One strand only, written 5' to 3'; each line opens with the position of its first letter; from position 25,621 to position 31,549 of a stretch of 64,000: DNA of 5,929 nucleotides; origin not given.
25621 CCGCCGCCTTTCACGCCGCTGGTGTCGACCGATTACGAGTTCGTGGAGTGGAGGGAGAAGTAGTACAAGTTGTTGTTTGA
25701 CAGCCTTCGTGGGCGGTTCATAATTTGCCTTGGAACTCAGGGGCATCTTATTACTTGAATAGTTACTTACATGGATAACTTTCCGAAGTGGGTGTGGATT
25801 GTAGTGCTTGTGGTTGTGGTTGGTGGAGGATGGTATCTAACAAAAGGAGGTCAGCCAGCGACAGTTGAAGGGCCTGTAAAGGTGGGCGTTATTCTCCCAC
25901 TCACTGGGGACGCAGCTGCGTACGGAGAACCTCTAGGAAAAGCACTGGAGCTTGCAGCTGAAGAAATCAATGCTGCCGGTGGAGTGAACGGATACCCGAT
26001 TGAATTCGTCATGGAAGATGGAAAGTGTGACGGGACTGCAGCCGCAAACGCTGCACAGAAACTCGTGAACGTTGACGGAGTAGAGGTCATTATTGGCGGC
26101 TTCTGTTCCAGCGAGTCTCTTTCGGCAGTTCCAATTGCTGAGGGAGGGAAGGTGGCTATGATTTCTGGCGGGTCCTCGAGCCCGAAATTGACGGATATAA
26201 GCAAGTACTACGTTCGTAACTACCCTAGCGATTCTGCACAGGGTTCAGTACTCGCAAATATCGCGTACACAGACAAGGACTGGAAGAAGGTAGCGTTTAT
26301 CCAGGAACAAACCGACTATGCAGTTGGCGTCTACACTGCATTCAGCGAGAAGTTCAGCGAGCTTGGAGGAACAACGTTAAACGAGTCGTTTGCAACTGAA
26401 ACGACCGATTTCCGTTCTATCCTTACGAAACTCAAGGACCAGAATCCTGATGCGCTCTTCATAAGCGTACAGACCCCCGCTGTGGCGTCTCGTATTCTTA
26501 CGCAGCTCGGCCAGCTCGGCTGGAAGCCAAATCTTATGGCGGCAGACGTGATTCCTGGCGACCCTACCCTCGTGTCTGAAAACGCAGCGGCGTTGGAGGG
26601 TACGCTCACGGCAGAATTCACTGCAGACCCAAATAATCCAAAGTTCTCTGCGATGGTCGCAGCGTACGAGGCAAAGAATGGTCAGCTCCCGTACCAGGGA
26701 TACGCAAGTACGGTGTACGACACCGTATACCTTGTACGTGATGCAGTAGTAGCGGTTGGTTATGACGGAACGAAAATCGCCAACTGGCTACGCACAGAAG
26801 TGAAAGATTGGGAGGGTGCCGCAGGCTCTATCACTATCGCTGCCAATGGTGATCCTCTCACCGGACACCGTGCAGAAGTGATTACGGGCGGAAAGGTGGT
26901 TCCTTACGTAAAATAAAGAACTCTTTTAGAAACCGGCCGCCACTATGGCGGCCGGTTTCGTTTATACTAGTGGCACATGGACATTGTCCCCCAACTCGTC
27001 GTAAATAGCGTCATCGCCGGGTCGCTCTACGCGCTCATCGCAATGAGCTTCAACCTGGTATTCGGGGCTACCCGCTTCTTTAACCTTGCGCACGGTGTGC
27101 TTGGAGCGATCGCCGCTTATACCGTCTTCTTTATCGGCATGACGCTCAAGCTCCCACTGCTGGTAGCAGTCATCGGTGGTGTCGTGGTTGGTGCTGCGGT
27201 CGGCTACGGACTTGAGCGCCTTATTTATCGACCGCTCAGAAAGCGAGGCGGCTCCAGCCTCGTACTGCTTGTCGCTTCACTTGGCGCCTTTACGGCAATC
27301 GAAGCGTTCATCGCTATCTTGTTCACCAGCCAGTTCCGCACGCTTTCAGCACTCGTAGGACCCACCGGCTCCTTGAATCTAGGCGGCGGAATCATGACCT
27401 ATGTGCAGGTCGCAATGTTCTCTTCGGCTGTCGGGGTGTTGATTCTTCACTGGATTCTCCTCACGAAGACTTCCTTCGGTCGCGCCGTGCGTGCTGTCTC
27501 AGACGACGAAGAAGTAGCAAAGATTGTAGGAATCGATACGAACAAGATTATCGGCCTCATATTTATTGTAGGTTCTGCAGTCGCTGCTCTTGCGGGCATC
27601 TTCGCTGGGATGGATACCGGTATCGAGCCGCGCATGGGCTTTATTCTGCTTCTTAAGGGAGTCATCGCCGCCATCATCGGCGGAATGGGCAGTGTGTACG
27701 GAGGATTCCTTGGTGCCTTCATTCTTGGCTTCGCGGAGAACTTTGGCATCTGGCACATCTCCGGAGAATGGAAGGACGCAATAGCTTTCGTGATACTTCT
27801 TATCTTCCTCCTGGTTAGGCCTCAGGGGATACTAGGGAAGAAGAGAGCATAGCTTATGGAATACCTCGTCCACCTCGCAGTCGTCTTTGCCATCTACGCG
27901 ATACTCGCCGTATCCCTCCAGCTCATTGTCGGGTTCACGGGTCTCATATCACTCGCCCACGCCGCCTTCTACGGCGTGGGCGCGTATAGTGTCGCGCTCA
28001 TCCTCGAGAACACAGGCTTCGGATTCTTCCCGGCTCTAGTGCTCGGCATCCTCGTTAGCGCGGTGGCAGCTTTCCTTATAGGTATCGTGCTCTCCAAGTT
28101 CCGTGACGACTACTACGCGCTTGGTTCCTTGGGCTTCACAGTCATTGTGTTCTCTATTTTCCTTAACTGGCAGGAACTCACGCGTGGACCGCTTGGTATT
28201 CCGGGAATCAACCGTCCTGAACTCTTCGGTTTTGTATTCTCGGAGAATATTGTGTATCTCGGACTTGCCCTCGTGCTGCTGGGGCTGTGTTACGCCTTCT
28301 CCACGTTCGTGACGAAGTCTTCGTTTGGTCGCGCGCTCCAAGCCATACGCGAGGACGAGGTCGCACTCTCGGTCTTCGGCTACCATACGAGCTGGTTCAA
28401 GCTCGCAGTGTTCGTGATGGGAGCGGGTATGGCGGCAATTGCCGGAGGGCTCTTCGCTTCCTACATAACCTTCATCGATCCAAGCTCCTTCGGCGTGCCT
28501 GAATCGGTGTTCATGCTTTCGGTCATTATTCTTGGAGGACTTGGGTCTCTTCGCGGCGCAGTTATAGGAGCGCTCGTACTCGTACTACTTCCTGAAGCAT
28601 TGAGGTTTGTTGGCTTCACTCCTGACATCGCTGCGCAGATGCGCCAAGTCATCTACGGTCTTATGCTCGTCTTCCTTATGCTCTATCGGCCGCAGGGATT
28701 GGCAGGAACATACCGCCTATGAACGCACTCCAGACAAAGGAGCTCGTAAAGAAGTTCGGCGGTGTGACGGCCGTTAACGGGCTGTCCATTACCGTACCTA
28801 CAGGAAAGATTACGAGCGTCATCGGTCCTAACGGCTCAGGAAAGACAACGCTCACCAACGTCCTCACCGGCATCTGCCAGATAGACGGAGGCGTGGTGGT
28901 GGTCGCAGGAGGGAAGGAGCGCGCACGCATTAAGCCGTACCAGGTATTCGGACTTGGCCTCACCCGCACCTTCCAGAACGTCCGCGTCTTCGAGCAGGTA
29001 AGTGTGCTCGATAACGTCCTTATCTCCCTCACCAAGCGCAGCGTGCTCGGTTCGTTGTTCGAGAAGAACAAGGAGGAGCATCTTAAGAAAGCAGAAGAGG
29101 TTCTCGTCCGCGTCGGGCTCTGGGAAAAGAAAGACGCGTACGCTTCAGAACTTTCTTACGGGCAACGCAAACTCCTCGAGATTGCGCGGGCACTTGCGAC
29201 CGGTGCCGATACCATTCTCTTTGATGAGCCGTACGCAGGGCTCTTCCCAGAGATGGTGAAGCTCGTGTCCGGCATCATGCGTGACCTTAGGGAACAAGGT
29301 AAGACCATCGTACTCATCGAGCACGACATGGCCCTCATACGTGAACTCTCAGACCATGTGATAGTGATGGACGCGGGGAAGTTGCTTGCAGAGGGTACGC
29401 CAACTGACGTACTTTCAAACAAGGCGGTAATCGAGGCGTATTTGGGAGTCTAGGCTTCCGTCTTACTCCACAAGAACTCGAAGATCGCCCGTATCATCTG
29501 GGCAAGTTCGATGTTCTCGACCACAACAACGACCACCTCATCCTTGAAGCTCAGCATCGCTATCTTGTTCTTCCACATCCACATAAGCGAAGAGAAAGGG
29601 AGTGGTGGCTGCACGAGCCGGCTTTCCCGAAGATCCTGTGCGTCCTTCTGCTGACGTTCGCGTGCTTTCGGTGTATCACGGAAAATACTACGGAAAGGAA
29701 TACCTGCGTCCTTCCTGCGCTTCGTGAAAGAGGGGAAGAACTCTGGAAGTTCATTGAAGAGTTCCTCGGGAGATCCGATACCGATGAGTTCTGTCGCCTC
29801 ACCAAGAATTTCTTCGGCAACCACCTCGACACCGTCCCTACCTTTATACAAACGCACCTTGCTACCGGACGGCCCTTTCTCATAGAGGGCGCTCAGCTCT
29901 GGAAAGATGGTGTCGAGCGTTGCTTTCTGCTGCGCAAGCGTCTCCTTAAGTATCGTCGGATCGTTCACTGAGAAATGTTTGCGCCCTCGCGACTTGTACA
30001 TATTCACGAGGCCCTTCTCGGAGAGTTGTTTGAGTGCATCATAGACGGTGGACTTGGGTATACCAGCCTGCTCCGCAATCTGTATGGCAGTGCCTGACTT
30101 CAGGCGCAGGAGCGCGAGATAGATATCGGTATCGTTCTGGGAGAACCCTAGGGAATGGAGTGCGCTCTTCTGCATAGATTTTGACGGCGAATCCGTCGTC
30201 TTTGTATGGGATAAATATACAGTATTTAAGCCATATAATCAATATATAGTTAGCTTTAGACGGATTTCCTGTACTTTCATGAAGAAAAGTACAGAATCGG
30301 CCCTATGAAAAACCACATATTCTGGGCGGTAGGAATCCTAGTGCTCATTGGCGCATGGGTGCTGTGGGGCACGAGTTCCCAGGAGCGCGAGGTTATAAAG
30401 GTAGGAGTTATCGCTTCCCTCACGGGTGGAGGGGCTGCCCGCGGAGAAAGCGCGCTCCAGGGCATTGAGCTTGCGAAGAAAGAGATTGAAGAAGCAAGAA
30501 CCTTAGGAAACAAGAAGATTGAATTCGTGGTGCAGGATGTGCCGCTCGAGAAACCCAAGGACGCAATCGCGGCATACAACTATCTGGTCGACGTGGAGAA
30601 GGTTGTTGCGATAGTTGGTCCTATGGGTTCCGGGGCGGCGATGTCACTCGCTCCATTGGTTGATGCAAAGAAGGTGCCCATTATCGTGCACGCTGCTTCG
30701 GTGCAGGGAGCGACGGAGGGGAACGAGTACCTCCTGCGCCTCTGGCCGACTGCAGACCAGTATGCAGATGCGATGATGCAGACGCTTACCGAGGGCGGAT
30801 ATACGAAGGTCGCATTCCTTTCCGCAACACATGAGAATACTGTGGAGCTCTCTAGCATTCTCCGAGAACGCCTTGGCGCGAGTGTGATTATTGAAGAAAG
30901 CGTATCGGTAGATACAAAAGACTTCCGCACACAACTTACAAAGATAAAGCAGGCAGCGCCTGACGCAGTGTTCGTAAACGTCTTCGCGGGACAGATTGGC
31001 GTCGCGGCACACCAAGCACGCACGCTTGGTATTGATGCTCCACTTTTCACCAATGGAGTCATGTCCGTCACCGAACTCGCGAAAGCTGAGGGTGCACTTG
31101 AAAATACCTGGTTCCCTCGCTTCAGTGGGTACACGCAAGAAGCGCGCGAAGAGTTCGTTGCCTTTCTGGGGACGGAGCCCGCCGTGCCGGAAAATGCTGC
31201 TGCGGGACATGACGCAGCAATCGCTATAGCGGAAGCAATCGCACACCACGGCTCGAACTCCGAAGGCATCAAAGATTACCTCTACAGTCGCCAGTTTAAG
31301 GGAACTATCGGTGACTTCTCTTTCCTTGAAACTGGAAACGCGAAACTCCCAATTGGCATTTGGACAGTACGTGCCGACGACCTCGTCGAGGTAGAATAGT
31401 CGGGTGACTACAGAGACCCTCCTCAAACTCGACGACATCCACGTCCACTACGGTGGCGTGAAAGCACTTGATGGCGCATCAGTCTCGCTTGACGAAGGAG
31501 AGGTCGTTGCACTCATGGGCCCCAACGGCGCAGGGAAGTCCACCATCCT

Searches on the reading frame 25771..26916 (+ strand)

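Call 47: search_protein_families(library=pfam, proteins=[window:25771-26916:+], max_evalue=0.001)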
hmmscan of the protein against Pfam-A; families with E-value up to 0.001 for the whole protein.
window:25771-26916:+ (381 aa): 3 families
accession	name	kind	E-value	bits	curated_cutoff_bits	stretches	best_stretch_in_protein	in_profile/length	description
PF13458.12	Peripla_BP_6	-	7.6e-55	187.4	31.7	1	35-359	1-325/343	Periplasmic binding protein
PF01094.35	ANF_receptor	-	8.5e-37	127.4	25.4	1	57-361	4-339/353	Receptor family ligand binding region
PF13433.12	Peripla_BP_5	-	4e-21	76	27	1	36-335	1-300/363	Periplasmic binding protein domain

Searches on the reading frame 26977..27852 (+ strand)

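Call 47: search_protein_families(library=pfam, proteins=[window:26977-27852:+], max_evalue=0.001)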
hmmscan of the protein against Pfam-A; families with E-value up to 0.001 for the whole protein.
window:26977-27852:+ (291 aa): 1 family
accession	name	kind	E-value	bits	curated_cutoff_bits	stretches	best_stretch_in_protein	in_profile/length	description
PF02653.21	BPD_transp_2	-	3e-39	135.2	26.8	1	8-278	2-269/269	Branched-chain amino acid transport system / permease component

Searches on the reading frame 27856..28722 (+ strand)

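Call 47: search_protein_families(library=pfam, proteins=[window:27856-28722:+], max_evalue=0.001)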
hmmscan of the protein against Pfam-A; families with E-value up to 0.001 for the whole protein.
window:27856-28722:+ (288 aa): 1 family
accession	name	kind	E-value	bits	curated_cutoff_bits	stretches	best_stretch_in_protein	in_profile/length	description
PF02653.21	BPD_transp_2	-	1.2e-51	175.9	26.8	1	4-274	2-268/269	Branched-chain amino acid transport system / permease component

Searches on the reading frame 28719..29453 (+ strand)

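Call 47: search_protein_families(library=pfam, proteins=[window:28719-29453:+], max_evalue=0.001)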
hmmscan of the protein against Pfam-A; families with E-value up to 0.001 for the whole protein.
window:28719-29453:+ (244 aa): 5 families
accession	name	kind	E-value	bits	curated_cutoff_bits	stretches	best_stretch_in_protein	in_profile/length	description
PF00005.33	ABC_tran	-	2.3e-25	90.2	25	1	20-172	2-136/137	ABC transporter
PF13304.12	AAA_21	-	2.8e-12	47.8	27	2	138-206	231-302/304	AAA domain, putative AbiEii toxin, Type IV TA system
PF12399.14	BCA_ABC_TP_C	-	1.7e-09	37.5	25.5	1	221-244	1-24/27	Branched-chain amino acid ATP-binding cassette transporter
PF13175.12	AAA_15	-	7.6e-05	22.9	32.1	0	31-49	25-43/374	AAA ATPase domain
PF02463.25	SMC_N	-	0.00019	21.4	40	0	29-47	24-42/220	RecF/RecN/SMC N terminal domain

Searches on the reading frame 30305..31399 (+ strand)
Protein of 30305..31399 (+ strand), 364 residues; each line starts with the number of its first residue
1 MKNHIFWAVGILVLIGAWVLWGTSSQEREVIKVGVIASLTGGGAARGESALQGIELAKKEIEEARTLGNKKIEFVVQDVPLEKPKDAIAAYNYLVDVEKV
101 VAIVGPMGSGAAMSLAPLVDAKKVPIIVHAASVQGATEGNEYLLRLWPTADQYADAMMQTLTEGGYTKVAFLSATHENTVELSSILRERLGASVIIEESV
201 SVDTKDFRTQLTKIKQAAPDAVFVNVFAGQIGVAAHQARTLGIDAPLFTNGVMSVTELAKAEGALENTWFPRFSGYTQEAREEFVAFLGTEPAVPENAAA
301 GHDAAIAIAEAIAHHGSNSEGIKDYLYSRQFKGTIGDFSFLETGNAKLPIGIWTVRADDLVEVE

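Call 47: search_protein_families(library=pfam, proteins=[window:30305-31399:+], max_evalue=0.001)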
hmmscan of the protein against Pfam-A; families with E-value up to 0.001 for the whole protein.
window:30305-31399:+ (364 aa): 3 families
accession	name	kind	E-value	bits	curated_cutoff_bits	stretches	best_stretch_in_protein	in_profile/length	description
PF13458.12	Peripla_BP_6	-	1.7e-40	140.2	31.7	1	31-350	2-333/343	Periplasmic binding protein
PF01094.35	ANF_receptor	-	3.6e-21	76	25.4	1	52-347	4-341/353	Receptor family ligand binding region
PF13433.12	Peripla_BP_5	-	4.6e-11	42.9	27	1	31-246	1-216/363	Periplasmic binding protein domain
